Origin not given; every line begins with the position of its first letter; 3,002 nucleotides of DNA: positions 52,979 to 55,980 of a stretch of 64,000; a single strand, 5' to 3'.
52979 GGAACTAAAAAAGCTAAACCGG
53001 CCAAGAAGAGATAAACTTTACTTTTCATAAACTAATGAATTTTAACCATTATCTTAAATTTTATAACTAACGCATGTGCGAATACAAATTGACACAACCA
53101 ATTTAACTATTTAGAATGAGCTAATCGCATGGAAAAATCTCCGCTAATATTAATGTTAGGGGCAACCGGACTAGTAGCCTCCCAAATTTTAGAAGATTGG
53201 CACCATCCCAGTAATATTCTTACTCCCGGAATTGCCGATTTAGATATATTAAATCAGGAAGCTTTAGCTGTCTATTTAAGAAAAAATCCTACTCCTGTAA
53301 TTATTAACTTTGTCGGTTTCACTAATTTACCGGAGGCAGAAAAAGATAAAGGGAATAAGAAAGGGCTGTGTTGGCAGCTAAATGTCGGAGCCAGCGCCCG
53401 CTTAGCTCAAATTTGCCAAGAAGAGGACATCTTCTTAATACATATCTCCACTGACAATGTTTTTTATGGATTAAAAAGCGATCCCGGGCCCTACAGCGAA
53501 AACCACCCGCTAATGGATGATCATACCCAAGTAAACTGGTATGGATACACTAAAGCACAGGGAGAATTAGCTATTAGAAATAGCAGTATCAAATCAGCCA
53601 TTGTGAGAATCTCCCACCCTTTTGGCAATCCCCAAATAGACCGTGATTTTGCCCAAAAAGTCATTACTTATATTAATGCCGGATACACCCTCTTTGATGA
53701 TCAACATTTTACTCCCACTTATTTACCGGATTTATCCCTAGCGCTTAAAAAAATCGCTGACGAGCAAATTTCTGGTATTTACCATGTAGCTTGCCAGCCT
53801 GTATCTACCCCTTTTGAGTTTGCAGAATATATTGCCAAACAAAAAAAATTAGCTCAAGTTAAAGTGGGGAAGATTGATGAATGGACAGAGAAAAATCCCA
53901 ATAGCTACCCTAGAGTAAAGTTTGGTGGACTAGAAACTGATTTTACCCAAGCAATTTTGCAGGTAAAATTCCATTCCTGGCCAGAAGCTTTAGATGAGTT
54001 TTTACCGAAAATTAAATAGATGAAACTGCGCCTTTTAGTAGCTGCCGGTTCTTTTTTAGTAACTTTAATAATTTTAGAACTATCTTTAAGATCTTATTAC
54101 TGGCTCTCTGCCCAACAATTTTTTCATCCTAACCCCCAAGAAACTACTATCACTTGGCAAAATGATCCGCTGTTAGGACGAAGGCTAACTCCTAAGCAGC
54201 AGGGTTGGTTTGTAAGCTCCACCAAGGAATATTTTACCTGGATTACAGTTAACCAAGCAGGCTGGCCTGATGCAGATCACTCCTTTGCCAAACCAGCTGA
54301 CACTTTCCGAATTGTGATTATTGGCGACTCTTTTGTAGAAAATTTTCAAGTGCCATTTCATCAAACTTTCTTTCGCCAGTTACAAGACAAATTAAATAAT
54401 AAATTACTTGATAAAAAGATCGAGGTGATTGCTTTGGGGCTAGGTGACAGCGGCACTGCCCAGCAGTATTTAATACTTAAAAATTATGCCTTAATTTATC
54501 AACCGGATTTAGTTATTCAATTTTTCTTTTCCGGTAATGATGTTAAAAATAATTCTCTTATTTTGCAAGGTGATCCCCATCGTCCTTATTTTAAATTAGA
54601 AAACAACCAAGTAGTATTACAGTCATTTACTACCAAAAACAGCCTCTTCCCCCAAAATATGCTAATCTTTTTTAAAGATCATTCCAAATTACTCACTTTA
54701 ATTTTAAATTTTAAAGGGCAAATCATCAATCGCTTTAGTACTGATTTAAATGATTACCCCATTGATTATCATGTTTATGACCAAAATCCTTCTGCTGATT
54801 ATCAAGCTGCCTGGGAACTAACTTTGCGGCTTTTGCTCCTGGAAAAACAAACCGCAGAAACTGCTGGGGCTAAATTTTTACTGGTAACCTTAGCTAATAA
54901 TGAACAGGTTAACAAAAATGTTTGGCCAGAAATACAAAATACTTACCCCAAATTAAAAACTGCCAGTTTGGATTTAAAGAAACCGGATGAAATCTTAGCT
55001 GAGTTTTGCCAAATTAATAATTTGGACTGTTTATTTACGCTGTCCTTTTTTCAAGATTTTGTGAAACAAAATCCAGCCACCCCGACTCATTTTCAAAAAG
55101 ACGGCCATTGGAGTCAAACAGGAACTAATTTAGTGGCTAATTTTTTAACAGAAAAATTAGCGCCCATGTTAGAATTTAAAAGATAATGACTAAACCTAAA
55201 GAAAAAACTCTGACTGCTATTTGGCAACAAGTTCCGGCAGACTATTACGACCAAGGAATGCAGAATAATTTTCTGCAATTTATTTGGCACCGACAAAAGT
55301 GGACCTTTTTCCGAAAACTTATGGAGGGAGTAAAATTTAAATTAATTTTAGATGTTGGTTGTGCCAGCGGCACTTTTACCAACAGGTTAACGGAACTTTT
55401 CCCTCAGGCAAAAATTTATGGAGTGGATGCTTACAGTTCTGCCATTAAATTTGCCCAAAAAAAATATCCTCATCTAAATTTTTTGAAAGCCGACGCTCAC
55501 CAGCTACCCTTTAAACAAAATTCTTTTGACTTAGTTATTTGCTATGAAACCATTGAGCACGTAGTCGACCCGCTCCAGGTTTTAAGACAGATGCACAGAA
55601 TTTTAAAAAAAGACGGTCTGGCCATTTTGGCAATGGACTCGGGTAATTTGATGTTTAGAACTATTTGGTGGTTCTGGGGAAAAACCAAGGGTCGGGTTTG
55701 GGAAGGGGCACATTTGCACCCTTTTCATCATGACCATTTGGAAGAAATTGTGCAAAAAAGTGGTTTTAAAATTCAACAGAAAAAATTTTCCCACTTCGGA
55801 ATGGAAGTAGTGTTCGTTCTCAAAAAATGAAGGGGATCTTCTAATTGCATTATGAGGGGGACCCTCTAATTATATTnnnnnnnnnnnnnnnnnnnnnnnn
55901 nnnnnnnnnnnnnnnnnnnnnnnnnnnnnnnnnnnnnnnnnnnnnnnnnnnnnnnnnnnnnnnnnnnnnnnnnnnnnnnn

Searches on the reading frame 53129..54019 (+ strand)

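Call 33: search_protein_families(library=pfam, proteins=[window:53129-54019:+], max_evalue=0.001)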
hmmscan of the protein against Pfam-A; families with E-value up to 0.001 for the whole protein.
window:53129-54019:+ (296 aa): 3 families
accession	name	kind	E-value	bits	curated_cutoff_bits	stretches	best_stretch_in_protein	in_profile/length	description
PF04321.23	RmlD_sub_bind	-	1.8e-42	145.8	27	1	7-294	3-284/287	RmlD substrate binding domain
PF01370.27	Epimerase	-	6.2e-10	39.3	20.9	1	7-182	1-189/240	NAD dependent epimerase/dehydratase family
PF07993.18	NAD_binding_4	-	0.00024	20.8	20.1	0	82-168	109-211/258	Male sterility protein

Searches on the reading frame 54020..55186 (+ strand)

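Call 33: search_protein_families(library=pfam, proteins=[window:54020-55186:+], max_evalue=0.001)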
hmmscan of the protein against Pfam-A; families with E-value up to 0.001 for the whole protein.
window:54020-55186:+ (388 aa): 2 families
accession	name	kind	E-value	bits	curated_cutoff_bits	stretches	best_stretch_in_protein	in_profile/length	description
PF16822.11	ALGX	-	5.3e-05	23.5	26.5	0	336-381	85-131/268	SGNH hydrolase-like domain, acetyltransferase AlgX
PF13472.12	Lipase_GDSL_2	-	0.00073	20.5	32.9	0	101-178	2-78/178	GDSL-like Lipase/Acylhydrolase family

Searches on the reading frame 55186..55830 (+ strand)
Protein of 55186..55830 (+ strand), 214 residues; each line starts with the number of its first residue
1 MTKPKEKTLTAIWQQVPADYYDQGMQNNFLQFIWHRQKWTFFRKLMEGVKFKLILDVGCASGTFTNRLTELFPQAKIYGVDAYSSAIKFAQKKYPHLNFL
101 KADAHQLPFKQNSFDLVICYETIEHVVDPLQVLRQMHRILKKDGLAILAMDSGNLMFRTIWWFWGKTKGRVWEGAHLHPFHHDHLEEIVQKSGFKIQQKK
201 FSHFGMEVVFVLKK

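Call 33: search_protein_families(library=pfam, proteins=[window:55186-55830:+], max_evalue=0.001)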
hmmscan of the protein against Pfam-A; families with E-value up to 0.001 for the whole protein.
window:55186-55830:+ (214 aa): 14 families
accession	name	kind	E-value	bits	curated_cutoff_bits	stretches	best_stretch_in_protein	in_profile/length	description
PF08241.18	Methyltransf_11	-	2.9e-25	89.2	21.2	1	55-147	1-94/95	Methyltransferase domain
PF13847.12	Methyltransf_31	-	8.7e-23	81.1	27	1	54-148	7-109/145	Methyltransferase domain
PF13649.12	Methyltransf_25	-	1.2e-22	80.9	27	1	54-144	1-97/97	Methyltransferase domain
PF13489.12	Methyltransf_23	-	4.2e-21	75.8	27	1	52-198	24-163/164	Methyltransferase domain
PF08242.18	Methyltransf_12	-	2.3e-18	67.2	30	1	55-145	1-97/98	Methyltransferase domain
PF01209.24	Ubie_methyltran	-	5.1e-16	59.2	20.1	1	1-145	1-148/233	ubiE/COQ5 methyltransferase family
PF08003.17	Methyltransf_9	-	5.6e-07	29.3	23.8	1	37-148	102-217/315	Protein of unknown function (DUF1698)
PF05401.17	NodS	-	1.3e-06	28.8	24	1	50-148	43-144/201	Nodulation protein S (NodS)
PF07021.18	MetW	-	2.7e-06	27.6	21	1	54-142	17-104/193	Methionine biosynthesis protein MetW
PF05219.18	DREV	-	8e-06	25.6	26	1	48-150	92-188/265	DREV methyltransferase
PF01728.25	FtsJ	-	1.9e-05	25.1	24.1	1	52-119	23-97/181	FtsJ-like methyltransferase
PF03141.22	Methyltransf_29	-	0.00014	21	23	1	46-150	113-219/506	Putative S-adenosyl-L-methionine-dependent methyltransferase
PF05175.20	MTS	-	0.00025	21.2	23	1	50-119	31-104/170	Methyltransferase small domain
PF02390.23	Methyltransf_4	-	0.00026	20.9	24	0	52-96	3-47/173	Putative methyltransferase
